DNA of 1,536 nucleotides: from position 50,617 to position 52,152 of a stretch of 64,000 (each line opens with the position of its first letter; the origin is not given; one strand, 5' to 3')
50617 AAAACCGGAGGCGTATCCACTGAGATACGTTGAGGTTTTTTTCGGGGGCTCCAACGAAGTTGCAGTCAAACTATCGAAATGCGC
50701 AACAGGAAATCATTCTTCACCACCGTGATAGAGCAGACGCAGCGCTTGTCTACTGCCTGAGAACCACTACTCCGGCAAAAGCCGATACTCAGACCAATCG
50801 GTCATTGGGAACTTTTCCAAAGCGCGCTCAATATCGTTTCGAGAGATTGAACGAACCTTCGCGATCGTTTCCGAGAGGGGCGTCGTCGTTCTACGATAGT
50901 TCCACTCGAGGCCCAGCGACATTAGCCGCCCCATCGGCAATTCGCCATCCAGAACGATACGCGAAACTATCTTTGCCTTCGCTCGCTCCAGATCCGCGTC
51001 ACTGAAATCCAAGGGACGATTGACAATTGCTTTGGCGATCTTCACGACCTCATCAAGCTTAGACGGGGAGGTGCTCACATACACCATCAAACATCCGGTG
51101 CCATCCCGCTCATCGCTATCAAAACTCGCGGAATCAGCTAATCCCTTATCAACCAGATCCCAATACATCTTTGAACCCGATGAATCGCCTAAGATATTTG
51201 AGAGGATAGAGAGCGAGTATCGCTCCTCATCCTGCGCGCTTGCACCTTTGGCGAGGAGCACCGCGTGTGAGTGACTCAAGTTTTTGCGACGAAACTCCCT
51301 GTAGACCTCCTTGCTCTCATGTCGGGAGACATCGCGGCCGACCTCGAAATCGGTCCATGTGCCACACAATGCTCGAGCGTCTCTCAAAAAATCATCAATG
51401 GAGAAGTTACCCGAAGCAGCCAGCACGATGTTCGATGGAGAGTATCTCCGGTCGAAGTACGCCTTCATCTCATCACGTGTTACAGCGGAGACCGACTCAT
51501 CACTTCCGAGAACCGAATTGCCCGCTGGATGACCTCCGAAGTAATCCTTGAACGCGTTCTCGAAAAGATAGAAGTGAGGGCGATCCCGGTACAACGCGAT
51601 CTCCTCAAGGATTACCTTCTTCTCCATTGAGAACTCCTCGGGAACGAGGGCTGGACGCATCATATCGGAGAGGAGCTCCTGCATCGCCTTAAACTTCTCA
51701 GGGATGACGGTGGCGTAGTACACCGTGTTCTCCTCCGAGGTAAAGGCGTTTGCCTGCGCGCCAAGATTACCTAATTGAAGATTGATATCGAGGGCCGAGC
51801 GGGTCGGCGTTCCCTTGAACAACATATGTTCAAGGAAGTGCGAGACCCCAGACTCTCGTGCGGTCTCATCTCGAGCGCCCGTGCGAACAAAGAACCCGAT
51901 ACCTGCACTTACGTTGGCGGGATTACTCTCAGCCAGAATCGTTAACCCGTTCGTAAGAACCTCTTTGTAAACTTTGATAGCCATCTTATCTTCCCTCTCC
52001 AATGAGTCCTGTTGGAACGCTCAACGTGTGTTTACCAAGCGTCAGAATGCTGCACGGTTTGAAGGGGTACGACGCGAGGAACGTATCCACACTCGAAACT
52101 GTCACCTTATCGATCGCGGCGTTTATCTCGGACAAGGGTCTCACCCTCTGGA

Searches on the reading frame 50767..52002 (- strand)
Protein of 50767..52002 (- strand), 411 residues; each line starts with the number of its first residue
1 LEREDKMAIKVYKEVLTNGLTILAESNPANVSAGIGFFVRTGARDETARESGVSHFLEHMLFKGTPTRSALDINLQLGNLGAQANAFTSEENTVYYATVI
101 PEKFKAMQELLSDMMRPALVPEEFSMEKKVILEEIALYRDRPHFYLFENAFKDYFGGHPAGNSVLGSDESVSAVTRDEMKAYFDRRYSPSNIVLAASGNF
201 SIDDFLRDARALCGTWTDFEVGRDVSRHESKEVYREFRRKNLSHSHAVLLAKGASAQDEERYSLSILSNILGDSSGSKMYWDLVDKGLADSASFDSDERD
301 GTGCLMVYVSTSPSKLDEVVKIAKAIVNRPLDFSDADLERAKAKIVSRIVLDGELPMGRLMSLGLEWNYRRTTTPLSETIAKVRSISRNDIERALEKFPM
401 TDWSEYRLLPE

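Call 36: find_encoding_contigs(protein=window:50767-52002:-, flank=1500, max_places=10)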
Protein window:50767-52002:- (411 aa): no gene with exactly this product is on record in the collection.

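Call 68: search_protein_families(library=pfam, max_evalue=0.00001, proteins=[window:50767-52002:-])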
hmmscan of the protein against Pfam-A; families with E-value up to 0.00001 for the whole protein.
window:50767-52002:- (411 aa): 2 families
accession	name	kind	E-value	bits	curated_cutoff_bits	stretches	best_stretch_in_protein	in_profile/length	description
PF00675.25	Peptidase_M16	-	9e-33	113.7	22.3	1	22-166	2-147/149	Insulinase (Peptidase family M16)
PF05193.26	Peptidase_M16_C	-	9.2e-26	91.3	23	1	174-344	2-180/181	Peptidase M16 inactive domain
